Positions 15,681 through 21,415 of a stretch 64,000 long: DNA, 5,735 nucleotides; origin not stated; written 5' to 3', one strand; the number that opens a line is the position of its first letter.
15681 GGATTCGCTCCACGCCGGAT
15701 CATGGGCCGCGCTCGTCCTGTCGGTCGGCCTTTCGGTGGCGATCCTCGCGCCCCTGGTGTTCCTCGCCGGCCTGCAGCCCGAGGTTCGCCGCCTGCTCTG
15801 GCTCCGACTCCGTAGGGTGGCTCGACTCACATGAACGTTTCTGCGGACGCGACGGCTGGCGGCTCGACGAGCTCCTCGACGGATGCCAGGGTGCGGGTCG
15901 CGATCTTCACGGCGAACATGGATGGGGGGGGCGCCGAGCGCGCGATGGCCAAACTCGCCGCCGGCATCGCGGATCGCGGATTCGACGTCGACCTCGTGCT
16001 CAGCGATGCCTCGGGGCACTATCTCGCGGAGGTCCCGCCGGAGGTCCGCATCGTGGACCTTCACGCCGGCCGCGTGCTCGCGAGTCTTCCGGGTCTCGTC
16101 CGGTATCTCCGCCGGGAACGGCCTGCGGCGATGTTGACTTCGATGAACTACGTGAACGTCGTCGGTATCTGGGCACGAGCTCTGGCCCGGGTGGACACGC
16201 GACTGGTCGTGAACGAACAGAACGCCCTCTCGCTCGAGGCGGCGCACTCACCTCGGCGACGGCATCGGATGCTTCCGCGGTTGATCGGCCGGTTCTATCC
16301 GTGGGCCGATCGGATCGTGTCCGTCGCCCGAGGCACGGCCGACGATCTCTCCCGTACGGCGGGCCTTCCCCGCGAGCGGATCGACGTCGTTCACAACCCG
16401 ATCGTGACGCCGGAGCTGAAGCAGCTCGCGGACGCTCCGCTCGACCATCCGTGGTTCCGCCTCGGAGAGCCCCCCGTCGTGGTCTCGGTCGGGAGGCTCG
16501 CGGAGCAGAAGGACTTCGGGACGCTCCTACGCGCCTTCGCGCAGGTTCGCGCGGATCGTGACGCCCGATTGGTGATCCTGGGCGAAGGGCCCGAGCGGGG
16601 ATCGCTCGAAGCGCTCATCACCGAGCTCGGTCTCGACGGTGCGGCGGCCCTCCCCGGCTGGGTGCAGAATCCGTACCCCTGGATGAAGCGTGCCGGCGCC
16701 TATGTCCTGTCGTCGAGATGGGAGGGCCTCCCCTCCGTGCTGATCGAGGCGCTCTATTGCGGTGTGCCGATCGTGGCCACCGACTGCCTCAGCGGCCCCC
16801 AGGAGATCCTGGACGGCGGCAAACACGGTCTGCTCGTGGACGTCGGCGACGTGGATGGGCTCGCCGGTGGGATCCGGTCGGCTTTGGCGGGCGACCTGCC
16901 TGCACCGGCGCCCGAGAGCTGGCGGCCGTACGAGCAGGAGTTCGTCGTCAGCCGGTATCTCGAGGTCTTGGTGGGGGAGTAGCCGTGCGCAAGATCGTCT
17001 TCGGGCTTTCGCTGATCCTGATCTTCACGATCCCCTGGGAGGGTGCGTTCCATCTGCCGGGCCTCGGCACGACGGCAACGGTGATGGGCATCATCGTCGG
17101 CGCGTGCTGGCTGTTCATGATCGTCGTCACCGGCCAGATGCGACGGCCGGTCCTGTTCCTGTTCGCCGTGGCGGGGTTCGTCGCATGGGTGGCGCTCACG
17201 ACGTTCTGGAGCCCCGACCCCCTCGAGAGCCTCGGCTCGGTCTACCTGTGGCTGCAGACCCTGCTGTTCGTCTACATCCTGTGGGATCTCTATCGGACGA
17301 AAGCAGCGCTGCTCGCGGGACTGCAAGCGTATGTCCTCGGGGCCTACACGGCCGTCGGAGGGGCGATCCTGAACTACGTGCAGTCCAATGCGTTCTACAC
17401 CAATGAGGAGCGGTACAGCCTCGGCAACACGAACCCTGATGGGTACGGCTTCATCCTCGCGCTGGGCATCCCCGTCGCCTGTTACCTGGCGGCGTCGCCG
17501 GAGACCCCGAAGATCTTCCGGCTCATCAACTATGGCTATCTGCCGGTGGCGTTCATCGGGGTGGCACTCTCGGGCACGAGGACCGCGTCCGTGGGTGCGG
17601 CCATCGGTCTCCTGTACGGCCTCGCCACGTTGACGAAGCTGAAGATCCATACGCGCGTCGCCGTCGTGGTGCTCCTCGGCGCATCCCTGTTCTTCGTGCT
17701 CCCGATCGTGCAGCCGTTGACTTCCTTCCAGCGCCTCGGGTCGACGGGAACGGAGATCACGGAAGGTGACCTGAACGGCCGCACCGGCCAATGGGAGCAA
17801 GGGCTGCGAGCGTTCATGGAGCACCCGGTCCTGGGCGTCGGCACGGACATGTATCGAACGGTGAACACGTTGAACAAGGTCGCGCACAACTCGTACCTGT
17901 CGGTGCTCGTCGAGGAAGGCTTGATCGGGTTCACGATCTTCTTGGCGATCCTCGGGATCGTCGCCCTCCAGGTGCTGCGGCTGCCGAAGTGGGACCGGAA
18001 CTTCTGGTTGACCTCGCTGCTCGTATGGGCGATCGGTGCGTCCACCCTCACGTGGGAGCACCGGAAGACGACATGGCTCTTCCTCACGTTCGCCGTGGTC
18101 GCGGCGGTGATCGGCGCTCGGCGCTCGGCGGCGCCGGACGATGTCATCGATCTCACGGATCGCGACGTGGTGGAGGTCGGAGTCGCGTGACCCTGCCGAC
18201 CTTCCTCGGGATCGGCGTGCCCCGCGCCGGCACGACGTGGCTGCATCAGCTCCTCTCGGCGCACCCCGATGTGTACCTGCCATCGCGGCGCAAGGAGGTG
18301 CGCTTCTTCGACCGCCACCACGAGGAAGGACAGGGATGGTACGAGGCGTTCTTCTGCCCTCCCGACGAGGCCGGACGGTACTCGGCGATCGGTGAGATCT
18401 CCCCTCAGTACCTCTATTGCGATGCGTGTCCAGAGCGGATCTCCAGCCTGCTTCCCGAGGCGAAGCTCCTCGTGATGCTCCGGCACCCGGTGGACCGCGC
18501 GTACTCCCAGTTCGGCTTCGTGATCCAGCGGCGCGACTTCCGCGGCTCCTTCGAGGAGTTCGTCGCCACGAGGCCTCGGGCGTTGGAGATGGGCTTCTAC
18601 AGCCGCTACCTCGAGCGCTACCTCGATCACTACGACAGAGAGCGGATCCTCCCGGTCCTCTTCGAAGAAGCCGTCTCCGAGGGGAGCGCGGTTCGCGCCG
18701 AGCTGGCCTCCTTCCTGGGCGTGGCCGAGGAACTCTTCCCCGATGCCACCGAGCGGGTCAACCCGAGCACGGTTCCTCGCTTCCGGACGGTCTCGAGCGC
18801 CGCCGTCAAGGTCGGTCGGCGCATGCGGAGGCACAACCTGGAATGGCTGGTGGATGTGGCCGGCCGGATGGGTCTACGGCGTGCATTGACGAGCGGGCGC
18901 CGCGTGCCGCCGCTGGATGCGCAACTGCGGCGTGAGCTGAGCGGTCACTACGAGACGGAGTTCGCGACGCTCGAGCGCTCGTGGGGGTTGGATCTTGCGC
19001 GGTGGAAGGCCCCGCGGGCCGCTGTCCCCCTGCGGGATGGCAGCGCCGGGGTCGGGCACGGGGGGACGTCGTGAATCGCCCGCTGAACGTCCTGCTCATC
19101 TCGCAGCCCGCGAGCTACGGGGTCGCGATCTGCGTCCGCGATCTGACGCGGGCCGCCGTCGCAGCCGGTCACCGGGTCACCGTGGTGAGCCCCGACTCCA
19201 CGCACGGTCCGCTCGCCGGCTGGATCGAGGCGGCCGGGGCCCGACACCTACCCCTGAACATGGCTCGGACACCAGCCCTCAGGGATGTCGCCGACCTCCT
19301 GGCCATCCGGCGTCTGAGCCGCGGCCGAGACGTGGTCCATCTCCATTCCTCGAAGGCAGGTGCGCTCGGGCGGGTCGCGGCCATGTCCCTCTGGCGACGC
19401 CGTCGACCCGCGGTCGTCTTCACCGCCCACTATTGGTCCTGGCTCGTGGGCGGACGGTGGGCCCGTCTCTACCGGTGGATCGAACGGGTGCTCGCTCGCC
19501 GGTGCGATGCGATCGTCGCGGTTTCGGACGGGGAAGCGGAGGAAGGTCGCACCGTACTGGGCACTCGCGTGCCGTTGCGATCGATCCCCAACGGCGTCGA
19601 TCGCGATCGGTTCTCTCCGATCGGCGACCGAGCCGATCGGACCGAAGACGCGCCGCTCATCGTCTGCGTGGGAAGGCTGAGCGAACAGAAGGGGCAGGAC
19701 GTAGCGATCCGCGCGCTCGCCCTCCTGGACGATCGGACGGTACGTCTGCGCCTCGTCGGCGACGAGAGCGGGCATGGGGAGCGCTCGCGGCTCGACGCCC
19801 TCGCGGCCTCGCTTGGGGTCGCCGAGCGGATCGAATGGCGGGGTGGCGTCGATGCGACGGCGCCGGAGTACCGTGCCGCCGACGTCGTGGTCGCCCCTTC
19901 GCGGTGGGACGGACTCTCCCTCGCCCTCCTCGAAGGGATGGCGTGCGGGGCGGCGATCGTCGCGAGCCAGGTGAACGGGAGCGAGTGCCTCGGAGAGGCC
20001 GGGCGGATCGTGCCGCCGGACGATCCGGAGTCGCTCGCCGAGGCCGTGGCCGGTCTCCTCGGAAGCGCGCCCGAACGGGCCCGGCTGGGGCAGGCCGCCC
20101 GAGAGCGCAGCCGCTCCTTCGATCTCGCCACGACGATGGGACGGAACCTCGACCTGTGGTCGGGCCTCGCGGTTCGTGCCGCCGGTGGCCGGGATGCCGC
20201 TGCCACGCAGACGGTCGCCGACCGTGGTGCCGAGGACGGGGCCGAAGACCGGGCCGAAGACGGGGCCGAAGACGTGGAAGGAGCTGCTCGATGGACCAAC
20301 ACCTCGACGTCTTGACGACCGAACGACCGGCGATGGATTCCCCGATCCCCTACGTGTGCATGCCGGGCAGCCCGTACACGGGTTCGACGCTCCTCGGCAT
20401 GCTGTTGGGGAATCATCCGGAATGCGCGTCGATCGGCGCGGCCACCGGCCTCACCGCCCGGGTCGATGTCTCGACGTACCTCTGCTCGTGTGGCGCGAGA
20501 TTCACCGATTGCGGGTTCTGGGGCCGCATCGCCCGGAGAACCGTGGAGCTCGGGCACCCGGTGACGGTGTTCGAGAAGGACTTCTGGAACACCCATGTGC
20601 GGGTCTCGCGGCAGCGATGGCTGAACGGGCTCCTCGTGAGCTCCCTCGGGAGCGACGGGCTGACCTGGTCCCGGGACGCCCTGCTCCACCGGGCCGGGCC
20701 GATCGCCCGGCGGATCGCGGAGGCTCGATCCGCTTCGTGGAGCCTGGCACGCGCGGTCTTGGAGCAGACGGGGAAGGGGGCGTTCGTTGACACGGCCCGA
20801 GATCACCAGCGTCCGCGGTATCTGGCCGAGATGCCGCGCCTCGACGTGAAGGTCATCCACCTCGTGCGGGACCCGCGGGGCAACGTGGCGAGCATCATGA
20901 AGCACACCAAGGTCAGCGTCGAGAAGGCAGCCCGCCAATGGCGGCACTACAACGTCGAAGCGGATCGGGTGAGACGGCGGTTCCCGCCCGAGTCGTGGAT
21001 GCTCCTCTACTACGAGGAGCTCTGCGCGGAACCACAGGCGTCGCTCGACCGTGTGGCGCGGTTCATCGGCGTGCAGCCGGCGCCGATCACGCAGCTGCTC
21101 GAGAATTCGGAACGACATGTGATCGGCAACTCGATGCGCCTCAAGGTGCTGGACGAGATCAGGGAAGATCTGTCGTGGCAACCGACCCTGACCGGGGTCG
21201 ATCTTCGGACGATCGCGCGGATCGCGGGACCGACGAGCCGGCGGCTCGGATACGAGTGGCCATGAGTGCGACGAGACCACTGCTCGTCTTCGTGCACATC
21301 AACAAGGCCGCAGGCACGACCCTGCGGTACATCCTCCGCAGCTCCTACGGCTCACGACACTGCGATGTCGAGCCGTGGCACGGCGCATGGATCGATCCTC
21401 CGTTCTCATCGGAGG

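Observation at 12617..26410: Four related P-loop kinase-fold modules in three ORFs, one fused to a nucleotidyltransferase domain, embedded in the sulfotransferase locus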

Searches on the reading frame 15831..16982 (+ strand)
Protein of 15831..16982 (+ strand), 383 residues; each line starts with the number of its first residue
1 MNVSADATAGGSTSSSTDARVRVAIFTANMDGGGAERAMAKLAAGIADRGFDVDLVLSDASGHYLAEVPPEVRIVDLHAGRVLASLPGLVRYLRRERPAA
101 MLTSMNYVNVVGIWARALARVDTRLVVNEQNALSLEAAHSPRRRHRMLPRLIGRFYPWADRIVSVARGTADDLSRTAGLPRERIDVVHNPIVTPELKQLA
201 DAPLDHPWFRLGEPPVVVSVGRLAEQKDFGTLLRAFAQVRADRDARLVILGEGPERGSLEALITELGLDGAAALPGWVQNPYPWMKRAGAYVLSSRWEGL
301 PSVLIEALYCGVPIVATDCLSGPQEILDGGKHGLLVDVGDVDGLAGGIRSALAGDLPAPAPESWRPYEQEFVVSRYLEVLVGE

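Call 5: search_protein_families(library=pfam, proteins=[window:15831-16982:+], max_evalue=0.01)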
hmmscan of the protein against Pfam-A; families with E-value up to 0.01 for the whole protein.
window:15831-16982:+ (383 aa): 5 families
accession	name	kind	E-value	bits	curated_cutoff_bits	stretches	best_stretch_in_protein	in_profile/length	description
PF00534.26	Glycos_transf_1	-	3.5e-33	115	26.4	1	212-366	13-167/172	Glycosyl transferases group 1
PF13692.12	Glyco_trans_1_4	-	3.3e-32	112.1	27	1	215-352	2-140/142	Glycosyl transferases group 1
PF13439.12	Glyco_transf_4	-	1.5e-18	67.9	28.5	1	33-191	2-166/170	Glycosyltransferase Family 4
PF13579.12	Glyco_trans_4_4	-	3.9e-17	63.5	29.7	1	33-189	1-157/158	Glycosyl transferase 4-like domain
PF20706.3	GT4-conflict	-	7.5e-05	22.3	26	1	159-318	147-312/385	Family 4 Glycosyltransferase in conflict systems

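Call 6: search_protein_families(library=ncbifam, proteins=[window:15831-16982:+], max_evalue=0.01)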
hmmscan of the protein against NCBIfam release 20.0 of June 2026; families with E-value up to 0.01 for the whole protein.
window:15831-16982:+ (383 aa): 30 families (the best 25 are shown)
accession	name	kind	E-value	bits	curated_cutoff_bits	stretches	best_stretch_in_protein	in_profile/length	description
NF050063.1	ProtGlycPglJ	equivalog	3.4e-41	141.7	500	1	23-352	4-330/363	N-acetylgalactosamine-N,N'-diacetylbacillosaminyl-diphospho-undecaprenol 4-alpha-N-acetylgalactosaminyltransferase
TIGR03088.1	stp2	hypoth_equivalog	4.7e-34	118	409.05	1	29-349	10-333/374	TIGR03088 family PEP-CTERM/XrtA system glycosyltransferase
NF007396.0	PRK09922.1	equivalog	4.8e-22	78.3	385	1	176-354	152-326/361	lipopolysaccharide 1,6-galactosyltransferase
TIGR03999.1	thiol_BshA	equivalog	5.4e-20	71.6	273.7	1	180-347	165-331/375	N-acetyl-alpha-D-glucosaminyl L-malate synthase BshA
NF041876.1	EPS_EpsE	equivalog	9.7e-19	67.9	400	1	206-351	207-358/389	exopolysaccharide biosynthesis GT4 family glycosyltransferase EpsE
NF050056.1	ProtGlycPglH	equivalog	1.1e-15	57.6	600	1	216-350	181-315/354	GalNAc-alpha-(1->4)-GalNAc-alpha-(1->3)-diNAcBac-PP-undecaprenol alpha-1,4-N-acetyl-D-galactosaminyltransferase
NF011726.0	PRK15179.1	equivalog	2.9e-15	55.6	733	1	170-342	470-645/694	Vi polysaccharide biosynthesis protein TviE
TIGR04157.1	glyco_rSAM_CFB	subfamily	2.1e-12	46.7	400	1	155-339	166-351/406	TIGR04157 family glycosyltransferase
TIGR02149.1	glgA_Coryne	subfamily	5.5e-12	45.5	302.4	1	158-342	144-337/391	glycogen synthase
NF047684.1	TeichurnBiosyTuaC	equivalog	6.9e-12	45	550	1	216-355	221-355/391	teichuronic acid biosynthesis protein TuaC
TIGR04005.1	wcaL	equivalog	2.5e-11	43.1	537.6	1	175-346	190-362/406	colanic acid biosynthesis glycosyltransferase WcaL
NF047880.1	glyco_SdgA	exception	3.5e-11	42.3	800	1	217-352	318-454/488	serine-aspartate repeat adhesin O-glycosyltransferase SdgA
TIGR04047.1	MSMEG_0565_glyc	hypoth_equivalog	9.2e-11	41.4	259.85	1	154-353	134-340/373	MSMEG_0565 family glycosyltransferase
NF012034.0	PRK15490.1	equivalog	9.7e-10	37.5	813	1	240-339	425-523/578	Vi polysaccharide biosynthesis glycosyltransferase TviE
NF038011.1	PelF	equivalog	2.1e-09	37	100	1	155-329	254-424/489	GT4 family glycosyltransferase PelF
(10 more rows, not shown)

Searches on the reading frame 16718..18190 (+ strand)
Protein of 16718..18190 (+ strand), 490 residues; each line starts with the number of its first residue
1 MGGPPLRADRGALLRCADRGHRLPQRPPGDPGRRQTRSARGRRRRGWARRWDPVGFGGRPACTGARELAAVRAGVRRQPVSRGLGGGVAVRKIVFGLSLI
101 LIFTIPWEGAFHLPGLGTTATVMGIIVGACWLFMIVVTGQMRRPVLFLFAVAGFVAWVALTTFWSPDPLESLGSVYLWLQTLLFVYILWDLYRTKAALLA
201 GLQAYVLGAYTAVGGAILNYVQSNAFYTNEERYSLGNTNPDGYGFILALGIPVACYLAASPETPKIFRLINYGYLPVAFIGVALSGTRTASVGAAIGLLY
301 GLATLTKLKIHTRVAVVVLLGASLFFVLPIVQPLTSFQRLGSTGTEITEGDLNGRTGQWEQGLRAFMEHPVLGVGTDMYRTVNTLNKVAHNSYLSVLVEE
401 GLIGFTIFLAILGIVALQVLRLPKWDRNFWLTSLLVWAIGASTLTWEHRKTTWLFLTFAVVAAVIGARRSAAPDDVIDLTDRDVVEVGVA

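Call 29: search_protein_families(library=pfam, proteins=[window:16718-18190:+], max_evalue=0.001)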
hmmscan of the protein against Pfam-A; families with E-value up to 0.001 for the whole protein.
window:16718-18190:+ (490 aa): 1 family
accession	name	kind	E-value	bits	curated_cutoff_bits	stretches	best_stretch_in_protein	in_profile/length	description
PF04932.20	Wzy_C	-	4.4e-17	62.7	31.7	1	278-409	6-149/149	O-Antigen ligase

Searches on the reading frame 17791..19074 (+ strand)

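Call 29: search_protein_families(library=pfam, proteins=[window:17791-19074:+], max_evalue=0.001)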
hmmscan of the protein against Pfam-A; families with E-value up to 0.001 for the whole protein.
window:17791-19074:+ (427 aa): 2 families
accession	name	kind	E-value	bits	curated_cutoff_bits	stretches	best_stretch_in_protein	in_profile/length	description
PF13469.12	Sulfotransfer_3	-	3.8e-17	63.7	27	2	139-183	3-45/216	Sulfotransferase family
PF00685.33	Sulfotransfer_1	-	8.8e-15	55.2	22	1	141-313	7-185/255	Sulfotransferase domain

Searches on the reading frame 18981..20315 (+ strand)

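Call 29: search_protein_families(library=pfam, proteins=[window:18981-20315:+], max_evalue=0.001)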
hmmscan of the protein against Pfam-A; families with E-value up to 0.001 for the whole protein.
window:18981-20315:+ (444 aa): 6 families
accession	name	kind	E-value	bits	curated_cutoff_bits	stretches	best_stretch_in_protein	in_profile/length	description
PF13692.12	Glyco_trans_1_4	-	5.3e-34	117.9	27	1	225-360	2-140/142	Glycosyl transferases group 1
PF00534.26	Glycos_transf_1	-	2.3e-29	102.5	26.4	1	221-376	12-172/172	Glycosyl transferases group 1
PF13439.12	Glyco_transf_4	-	4.8e-26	92.2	28.5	1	47-210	3-170/170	Glycosyltransferase Family 4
PF13579.12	Glyco_trans_4_4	-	1.1e-19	71.8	29.7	1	47-205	2-158/158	Glycosyl transferase 4-like domain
PF20706.3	GT4-conflict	-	3.5e-12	46.5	26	1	47-333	13-315/385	Family 4 Glycosyltransferase in conflict systems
PF13524.12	Glyco_trans_1_2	-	1.8e-08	34.9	25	1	254-378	15-130/144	Glycosyl transferase-like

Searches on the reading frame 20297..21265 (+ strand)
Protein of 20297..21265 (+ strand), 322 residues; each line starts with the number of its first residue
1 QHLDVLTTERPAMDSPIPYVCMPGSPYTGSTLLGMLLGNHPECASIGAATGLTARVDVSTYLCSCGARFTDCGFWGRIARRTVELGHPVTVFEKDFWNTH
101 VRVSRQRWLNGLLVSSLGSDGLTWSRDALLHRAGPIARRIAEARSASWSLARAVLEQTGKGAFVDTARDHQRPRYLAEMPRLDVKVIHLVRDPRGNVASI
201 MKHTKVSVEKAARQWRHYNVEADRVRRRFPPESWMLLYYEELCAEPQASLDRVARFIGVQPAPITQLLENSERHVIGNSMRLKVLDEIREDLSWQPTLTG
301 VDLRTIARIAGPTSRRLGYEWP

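Call 29: search_protein_families(library=pfam, proteins=[window:20297-21265:+], max_evalue=0.001)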
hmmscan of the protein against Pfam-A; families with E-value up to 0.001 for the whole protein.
window:20297-21265:+ (322 aa): 2 families
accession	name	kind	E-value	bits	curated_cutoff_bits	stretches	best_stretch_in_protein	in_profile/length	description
PF13469.12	Sulfotransfer_3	-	3.3e-13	50.8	27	1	183-260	124-213/216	Sulfotransferase family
PF00685.33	Sulfotransfer_1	-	9.1e-10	38.8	22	1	179-274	86-194/255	Sulfotransferase domain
